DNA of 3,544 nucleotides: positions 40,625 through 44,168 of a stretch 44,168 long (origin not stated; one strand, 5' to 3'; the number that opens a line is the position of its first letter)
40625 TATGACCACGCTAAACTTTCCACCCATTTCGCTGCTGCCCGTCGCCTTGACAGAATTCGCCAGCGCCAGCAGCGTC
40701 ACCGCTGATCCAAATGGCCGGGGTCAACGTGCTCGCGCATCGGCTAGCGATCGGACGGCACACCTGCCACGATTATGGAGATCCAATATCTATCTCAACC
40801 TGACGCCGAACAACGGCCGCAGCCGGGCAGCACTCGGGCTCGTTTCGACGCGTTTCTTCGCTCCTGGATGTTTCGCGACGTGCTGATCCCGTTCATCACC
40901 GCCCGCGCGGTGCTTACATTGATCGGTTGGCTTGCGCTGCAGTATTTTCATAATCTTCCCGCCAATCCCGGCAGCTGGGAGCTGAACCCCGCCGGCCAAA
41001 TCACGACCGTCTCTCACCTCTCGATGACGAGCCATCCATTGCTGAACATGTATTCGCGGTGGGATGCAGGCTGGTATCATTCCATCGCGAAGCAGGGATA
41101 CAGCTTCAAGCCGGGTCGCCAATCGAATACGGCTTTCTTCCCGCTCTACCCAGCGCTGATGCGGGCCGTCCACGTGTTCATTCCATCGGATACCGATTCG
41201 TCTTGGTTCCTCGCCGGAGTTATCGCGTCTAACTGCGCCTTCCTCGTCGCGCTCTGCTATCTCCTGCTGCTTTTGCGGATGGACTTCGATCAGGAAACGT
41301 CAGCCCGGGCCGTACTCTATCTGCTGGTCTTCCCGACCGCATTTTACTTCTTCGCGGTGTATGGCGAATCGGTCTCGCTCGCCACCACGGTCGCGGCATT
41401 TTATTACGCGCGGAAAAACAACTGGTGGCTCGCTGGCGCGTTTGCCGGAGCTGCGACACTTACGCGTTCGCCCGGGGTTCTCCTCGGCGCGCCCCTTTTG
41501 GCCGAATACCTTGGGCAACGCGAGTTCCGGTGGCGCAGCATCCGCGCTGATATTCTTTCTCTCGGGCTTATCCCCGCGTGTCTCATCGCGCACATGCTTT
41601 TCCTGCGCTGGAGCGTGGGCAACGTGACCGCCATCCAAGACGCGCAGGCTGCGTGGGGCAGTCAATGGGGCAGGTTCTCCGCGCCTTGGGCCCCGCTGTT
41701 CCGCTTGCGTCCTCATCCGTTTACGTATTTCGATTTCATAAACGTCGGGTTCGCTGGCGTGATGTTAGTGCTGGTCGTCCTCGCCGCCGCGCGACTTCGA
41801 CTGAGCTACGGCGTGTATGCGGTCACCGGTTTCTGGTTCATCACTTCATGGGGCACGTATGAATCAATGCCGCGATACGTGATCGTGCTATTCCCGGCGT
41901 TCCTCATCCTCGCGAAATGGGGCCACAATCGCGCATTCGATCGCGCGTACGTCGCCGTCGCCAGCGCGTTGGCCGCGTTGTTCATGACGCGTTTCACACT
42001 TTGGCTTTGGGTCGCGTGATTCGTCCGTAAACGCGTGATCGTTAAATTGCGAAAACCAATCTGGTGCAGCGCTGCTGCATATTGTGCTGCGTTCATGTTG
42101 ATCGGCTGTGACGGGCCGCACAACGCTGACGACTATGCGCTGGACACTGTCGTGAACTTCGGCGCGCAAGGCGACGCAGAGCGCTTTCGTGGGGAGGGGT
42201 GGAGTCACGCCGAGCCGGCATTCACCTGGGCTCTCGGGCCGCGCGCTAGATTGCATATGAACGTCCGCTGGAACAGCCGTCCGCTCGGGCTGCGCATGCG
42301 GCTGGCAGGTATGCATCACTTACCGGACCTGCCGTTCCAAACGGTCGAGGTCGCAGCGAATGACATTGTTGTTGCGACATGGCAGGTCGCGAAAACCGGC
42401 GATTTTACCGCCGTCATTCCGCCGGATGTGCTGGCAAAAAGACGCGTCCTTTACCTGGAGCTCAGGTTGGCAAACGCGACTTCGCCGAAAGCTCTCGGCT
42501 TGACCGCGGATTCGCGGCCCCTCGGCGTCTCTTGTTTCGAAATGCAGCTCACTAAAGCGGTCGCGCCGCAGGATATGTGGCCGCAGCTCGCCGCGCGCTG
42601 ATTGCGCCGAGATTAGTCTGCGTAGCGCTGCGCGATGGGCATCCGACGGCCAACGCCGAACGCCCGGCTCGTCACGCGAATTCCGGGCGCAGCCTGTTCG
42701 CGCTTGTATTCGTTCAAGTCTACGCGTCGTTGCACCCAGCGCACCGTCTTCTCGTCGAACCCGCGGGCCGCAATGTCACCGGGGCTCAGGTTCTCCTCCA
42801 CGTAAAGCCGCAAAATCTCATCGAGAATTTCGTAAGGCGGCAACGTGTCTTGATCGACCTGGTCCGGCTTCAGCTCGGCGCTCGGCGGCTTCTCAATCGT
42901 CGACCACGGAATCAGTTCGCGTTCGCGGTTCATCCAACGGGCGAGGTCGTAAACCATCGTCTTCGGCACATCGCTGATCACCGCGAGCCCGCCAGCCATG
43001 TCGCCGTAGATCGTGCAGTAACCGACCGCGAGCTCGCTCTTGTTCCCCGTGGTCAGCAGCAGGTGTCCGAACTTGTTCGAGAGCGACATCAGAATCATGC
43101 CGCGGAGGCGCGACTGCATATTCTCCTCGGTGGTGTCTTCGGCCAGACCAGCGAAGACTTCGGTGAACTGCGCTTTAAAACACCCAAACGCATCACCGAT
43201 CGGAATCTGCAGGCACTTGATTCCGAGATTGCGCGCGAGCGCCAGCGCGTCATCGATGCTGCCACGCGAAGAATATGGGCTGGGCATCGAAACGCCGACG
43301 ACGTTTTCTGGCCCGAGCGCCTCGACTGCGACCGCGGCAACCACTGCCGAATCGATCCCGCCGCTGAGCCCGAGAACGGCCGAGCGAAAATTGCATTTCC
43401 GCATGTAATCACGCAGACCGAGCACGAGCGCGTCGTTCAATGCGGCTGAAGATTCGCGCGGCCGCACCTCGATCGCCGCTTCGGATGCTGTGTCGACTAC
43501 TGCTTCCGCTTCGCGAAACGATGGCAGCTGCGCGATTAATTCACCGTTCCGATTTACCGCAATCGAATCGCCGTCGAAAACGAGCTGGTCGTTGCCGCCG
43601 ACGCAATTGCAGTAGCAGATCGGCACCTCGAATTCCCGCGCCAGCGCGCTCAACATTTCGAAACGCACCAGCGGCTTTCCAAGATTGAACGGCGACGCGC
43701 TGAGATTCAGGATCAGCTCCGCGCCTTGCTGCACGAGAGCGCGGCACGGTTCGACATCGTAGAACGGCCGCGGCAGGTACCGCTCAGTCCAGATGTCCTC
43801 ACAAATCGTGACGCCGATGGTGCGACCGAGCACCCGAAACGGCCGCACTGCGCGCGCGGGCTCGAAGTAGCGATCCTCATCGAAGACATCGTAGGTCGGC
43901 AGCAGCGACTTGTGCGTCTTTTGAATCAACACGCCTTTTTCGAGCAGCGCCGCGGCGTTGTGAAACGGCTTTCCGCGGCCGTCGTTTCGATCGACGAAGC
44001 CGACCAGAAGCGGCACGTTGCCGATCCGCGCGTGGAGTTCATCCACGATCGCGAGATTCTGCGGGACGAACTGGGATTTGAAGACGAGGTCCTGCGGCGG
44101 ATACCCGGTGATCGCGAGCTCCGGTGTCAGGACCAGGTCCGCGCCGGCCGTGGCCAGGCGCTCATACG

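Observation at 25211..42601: Iterated GT-C / lipoprotein modules: six GT-C glycosyltransferases, five of them PIG-V-like, in 17 kb, four followed by a cognate lipoprotein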

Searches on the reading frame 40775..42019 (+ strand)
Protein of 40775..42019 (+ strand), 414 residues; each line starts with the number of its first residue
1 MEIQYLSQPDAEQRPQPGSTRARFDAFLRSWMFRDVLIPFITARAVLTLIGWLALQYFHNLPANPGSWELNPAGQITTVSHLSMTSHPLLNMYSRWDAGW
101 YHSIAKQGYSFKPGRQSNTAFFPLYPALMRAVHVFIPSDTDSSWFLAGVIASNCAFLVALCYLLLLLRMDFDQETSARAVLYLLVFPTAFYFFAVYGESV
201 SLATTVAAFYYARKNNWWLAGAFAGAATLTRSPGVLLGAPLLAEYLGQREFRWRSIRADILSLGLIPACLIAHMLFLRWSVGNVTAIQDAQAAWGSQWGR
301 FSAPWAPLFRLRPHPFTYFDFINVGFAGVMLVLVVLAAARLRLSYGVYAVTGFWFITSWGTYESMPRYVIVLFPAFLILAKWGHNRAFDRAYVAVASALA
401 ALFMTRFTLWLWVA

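Call 4: search_protein_families(library=pfam, proteins=[window:40775-42019:+], max_evalue=1)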
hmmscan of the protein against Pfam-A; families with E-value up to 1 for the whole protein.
window:40775-42019:+ (414 aa): 2 families
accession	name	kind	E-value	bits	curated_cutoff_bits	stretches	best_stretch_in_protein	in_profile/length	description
PF13231.12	PMT_2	-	6.2e-07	30.2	26.1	1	147-274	23-155/160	Dolichyl-phosphate-mannose-protein mannosyltransferase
PF04188.19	Mannosyl_trans2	-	2.1e-06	27.8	22.4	1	66-234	31-202/443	Mannosyltransferase (PIG-V)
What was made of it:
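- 40775..42019 (+): PIG-V-like GT-C D. PF04188 scores 27.8 bits and PMT_2 30.2 bits (call 4).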

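Call 9: search_protein_families(library=ncbifam, proteins=[window:40775-42019:+], max_evalue=0.1)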
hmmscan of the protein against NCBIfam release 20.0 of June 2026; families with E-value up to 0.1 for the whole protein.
window:40775-42019:+ (414 aa): 1 family
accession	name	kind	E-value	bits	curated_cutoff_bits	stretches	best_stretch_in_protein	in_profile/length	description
NF046093.1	AZOBR_p60025_fam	subfamily_domain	7.1e-08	32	150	1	147-265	114-228/232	AZOBR_p60025 family cell surface glycopolymer formation protein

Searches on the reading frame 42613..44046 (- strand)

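Call 6: search_protein_families(library=pfam, proteins=[window:42613-44046:-], max_evalue=0.01)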
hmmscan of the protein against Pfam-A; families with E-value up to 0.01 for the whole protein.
window:42613-44046:- (477 aa): 2 families
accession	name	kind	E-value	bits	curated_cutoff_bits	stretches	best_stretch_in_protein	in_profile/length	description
PF02540.23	NAD_synthase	-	5.4e-76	255.3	21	1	206-452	4-242/242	NAD synthase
PF00795.27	CN_hydrolase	-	1.5e-13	51.1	23.2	1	9-184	74-244/256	Carbon-nitrogen hydrolase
